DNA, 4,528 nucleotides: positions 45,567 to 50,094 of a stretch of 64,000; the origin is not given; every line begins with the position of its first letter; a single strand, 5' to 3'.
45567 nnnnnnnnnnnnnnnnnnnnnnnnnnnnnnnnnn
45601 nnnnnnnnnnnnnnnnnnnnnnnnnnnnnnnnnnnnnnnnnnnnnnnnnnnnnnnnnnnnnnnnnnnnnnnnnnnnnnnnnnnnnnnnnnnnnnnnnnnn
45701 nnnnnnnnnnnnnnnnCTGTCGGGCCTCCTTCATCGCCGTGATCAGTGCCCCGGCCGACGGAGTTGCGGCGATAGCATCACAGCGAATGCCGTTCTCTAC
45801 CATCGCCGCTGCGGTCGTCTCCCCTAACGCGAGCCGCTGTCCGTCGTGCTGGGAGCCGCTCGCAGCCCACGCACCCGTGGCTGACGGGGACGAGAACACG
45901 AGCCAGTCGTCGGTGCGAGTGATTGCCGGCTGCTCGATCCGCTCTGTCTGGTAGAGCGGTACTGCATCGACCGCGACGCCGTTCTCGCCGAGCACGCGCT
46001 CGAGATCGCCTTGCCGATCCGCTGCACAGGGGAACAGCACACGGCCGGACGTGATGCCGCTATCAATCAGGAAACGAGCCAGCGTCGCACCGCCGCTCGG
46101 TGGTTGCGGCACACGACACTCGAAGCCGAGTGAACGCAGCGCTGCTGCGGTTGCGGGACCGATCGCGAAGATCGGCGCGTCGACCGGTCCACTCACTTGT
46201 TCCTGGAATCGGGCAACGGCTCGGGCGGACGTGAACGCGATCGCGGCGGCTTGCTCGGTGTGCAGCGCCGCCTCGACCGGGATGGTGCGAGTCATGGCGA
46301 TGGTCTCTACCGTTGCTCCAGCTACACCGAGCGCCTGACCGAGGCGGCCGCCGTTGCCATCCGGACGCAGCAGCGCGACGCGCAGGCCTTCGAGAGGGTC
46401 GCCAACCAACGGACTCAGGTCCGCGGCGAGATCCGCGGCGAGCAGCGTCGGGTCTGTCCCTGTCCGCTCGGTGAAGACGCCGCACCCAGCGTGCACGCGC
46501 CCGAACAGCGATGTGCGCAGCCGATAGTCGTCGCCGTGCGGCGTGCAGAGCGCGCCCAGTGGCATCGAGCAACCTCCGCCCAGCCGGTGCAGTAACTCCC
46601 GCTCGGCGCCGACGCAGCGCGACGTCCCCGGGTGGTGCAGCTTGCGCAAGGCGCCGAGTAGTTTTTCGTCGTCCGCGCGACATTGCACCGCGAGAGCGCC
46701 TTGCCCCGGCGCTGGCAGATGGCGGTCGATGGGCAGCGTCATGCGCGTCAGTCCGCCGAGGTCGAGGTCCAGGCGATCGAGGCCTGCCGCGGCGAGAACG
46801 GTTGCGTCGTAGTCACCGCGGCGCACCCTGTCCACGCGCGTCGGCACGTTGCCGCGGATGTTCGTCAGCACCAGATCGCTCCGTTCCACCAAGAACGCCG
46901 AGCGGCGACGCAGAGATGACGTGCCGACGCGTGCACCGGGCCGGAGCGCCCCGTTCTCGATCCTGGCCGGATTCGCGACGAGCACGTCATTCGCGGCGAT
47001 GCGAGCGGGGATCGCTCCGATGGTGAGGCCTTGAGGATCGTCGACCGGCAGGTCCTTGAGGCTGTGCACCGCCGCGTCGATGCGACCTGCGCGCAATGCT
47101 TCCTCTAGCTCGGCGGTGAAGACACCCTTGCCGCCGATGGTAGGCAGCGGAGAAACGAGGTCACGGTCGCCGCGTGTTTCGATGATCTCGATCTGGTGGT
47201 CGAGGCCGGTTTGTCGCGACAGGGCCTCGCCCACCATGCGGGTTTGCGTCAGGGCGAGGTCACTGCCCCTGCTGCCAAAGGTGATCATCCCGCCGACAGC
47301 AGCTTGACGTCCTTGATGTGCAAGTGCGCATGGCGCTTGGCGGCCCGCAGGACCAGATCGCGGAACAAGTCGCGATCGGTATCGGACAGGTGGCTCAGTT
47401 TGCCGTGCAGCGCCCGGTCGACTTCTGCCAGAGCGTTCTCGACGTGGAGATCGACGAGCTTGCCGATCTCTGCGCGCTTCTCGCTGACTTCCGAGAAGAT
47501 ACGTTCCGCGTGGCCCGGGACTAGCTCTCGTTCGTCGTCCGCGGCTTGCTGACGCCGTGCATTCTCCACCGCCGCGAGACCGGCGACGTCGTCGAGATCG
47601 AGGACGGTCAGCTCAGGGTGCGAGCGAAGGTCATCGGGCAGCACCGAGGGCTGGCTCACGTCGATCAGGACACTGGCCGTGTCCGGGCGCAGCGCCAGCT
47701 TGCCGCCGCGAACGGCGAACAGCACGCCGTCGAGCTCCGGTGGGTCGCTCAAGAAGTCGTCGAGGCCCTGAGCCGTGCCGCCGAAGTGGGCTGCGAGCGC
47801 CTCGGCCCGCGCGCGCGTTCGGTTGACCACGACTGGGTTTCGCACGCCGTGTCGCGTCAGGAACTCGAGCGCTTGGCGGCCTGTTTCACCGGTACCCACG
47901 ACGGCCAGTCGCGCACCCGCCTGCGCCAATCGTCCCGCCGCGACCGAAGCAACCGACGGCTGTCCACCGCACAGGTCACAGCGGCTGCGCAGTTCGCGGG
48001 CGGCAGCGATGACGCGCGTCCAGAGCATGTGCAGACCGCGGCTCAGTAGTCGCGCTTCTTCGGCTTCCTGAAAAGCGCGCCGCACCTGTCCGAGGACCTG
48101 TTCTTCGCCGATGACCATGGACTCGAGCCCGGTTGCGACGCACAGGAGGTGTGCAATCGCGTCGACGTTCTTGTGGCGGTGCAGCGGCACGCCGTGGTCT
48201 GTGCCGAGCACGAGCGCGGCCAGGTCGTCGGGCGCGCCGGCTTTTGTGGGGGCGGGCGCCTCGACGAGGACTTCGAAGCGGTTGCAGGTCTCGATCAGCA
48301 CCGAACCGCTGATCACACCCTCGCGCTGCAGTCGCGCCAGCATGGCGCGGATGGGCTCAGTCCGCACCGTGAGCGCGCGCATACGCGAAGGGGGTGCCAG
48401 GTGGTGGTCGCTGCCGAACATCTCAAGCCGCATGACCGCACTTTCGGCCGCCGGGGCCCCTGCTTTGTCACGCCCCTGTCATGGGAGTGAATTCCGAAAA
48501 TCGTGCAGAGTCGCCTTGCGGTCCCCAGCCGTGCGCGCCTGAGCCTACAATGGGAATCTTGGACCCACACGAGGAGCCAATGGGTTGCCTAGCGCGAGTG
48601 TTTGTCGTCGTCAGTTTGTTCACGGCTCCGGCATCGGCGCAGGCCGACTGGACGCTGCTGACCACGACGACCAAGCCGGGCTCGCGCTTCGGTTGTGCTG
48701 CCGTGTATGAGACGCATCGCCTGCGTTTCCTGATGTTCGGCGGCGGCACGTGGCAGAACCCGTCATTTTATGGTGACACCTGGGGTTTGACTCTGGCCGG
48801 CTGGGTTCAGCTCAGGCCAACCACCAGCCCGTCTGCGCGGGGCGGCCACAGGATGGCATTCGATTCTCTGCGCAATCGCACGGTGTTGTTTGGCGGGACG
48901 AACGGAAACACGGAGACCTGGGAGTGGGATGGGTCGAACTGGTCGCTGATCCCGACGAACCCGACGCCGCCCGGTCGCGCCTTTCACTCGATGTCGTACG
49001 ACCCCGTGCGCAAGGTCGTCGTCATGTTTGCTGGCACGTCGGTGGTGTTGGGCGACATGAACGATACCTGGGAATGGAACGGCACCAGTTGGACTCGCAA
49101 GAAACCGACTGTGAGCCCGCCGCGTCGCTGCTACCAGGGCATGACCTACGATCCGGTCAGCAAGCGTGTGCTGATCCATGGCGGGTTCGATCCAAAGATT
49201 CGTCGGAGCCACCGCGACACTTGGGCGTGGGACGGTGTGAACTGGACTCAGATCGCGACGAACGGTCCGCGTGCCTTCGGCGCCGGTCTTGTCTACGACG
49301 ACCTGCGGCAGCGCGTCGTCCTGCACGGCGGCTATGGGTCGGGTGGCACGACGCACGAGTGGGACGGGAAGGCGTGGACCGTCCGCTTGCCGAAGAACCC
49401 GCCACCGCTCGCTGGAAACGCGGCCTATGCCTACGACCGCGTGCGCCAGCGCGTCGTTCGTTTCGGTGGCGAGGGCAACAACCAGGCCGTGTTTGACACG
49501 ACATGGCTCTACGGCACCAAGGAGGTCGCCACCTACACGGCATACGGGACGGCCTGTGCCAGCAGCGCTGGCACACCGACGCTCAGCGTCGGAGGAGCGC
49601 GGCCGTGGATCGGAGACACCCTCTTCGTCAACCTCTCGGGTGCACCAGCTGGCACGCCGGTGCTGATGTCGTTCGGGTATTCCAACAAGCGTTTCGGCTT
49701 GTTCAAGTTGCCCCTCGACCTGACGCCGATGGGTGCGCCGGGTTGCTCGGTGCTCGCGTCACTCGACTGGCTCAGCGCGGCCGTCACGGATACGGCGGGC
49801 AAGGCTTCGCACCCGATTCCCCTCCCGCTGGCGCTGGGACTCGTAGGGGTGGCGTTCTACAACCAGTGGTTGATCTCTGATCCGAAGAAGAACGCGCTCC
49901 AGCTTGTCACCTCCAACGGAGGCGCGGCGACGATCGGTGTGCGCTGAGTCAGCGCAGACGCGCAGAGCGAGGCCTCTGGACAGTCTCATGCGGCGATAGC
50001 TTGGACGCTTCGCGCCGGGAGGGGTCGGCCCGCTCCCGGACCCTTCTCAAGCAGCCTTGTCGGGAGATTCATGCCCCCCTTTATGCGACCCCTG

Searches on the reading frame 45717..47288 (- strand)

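Call 25: search_protein_families(library=pfam, proteins=[window:45717-47288:-], max_evalue=0.0001)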
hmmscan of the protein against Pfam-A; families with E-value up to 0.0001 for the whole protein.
window:45717-47288:- (524 aa): 3 families
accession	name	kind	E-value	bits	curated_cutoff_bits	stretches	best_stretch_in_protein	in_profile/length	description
PF01379.25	Porphobil_deam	-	8e-67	225.2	22.1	1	2-210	1-205/207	Porphobilinogen deaminase, dipyromethane cofactor binding domain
PF02602.20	HEM4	-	4.8e-31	108.1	27.5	1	317-516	4-230/231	Uroporphyrinogen-III synthase HemD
PF03900.20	Porphobil_deamC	-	1.7e-06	28.8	26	1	224-251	2-29/74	Porphobilinogen deaminase, C-terminal domain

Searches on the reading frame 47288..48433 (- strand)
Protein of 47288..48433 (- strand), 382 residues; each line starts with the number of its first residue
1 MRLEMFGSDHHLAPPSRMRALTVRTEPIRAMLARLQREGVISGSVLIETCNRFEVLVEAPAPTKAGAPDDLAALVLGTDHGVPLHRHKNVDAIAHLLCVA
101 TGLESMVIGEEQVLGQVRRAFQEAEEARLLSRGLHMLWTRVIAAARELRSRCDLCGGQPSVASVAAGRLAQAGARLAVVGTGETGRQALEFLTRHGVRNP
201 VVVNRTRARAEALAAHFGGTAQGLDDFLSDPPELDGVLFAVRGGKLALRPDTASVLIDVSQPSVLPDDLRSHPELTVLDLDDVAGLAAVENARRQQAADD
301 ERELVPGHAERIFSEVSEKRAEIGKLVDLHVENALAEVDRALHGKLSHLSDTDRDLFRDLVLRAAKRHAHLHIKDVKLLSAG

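Call 25: search_protein_families(library=pfam, proteins=[window:47288-48433:-], max_evalue=0.0001)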
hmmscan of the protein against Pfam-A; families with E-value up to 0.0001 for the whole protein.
window:47288-48433:- (382 aa): 2 families
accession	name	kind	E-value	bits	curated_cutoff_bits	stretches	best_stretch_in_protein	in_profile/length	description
PF05201.20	GlutR_N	-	4.7e-28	98.3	27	1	7-150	2-149/151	Glutamyl-tRNAGlu reductase, N-terminal domain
PF01488.26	Shikimate_DH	-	2.6e-11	44.2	24.3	1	172-283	11-135/138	Shikimate / quinate 5-dehydrogenase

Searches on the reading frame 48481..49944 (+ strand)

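Call 25: search_protein_families(library=pfam, proteins=[window:48481-49944:+], max_evalue=0.0001)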
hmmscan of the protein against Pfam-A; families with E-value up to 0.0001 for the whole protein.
window:48481-49944:+ (488 aa): 4 families
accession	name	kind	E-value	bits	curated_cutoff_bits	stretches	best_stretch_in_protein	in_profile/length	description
PF24681.1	Kelch_KLHDC2_KLHL20_DRC7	-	6e-21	75.2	50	2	151-286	35-174/221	KLHDC2/KLHL20/DRC7 Kelch-repeats domain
PF24981.1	Beta-prop_ATRN-LZTR1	-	2.4e-14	53.7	50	2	108-241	27-173/289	Attractin/LZTR1 beta-propeller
PF13415.12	Kelch_3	-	6.1e-11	42.6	22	0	135-174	5-48/48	Galactose oxidase, central domain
PF13418.12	Kelch_4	-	4.5e-08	33.3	21.6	0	216-251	2-35/49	Galactose oxidase, central domain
